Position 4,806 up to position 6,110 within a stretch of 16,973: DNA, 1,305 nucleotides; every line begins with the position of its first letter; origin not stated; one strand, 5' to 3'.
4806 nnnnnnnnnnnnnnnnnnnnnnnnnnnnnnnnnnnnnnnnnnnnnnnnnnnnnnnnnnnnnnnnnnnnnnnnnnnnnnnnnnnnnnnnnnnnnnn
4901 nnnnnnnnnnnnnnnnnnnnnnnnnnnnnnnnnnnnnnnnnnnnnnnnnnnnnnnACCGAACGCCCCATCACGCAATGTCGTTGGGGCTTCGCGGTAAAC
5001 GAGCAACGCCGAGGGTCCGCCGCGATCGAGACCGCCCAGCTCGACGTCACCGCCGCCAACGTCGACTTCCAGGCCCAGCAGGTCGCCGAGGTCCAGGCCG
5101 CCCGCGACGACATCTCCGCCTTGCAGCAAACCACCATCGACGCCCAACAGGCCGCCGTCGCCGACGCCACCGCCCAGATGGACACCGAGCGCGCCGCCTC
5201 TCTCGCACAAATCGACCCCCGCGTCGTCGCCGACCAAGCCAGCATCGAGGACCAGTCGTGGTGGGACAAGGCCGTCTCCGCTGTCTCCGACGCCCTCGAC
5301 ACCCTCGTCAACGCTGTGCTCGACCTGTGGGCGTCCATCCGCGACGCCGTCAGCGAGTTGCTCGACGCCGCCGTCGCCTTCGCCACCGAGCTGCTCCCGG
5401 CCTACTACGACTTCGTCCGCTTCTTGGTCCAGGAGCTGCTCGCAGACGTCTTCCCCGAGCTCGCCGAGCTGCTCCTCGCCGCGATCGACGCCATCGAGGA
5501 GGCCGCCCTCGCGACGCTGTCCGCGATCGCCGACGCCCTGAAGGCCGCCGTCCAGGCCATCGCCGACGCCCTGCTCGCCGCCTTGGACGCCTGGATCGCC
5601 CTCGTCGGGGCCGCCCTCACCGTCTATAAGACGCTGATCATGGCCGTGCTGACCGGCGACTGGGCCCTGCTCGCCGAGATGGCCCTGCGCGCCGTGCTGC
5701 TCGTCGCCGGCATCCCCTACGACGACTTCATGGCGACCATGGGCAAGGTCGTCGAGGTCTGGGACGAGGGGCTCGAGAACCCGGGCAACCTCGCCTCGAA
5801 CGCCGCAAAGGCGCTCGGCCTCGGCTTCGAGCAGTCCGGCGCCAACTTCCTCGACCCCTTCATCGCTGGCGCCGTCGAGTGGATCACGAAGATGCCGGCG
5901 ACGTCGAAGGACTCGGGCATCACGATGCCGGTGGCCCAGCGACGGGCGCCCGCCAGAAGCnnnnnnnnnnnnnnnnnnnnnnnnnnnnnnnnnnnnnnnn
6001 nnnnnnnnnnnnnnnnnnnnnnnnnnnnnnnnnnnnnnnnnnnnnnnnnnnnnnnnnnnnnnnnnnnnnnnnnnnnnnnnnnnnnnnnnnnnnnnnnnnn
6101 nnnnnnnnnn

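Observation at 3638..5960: Three-gene cassette of uncharacterised proteins wedged between the tRNA-like locus and the arg operon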

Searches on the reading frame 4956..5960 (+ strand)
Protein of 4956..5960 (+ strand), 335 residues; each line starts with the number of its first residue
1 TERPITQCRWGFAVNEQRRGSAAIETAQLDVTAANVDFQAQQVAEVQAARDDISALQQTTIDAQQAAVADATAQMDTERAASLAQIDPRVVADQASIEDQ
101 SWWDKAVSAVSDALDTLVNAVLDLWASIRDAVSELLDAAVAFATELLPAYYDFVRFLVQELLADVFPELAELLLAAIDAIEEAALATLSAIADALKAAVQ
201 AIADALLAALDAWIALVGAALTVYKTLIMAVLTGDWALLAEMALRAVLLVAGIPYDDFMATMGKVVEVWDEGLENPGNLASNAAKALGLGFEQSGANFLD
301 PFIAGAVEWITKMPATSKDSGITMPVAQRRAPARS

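Call 7: search_protein_families(library=pfam, max_evalue=0.1, proteins=[window:4956-5960:+])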
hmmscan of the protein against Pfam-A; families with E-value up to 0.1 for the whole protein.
window:4956-5960:+ (335 aa): 0 families

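Call 9: find_homologous_proteins(query=window:4998-5900:+)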
Query window:4998-5900:+: 8000 candidates shared short words with the query, none scored E <= 0.001.
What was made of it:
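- Tried and rejected: The word-indexed homology search with G3 found nothing (call 9).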

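Call 61: search_protein_families(library=phrogs, max_evalue=0.01, proteins=[window:5010-5888:+])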
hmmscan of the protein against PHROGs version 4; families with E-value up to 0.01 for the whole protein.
window:5010-5888:+ (293 aa): 7 families
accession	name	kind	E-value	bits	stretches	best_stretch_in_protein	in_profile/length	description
phrog_4200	-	tail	2.3e-05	24.1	1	82-210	423-539/732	tail length tape measure protein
phrog_1204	-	tail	3.4e-05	22.9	1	90-232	807-935/1483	tail protein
phrog_1272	-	tail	5.8e-05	22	1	83-191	807-922/1606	tail length tape measure protein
phrog_5493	-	tail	0.0004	19.8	1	48-234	662-850/1102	tail length tape measure protein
phrog_4372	-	tail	0.00053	18.5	1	89-286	1138-1340/1681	tail length tape measure protein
phrog_7334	-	unknown function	0.00059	19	1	89-214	40-160/1078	-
phrog_17020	-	unknown function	0.0013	19.1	0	83-125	114-156/353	-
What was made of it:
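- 5010..5888 (+): G3: internal fragment of the tape-measure-like body of a Tme-like injection-system effector. It has no start codon and lacks the DUF4157 domain, the linker and the nuclease end. It carries two private in-frame deletions (33 and 11 aa) and two hydrophobic helices. PHROG tape-measure hits at E 2e-5 for the fragment and down to 2e-16 for full-length relatives (call 61).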

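Call 78: search_protein_families(library=padloc, max_evalue=0.01, proteins=[window:5010-5888:+])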
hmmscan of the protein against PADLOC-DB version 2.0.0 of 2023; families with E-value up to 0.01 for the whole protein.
window:5010-5888:+ (293 aa): 0 families
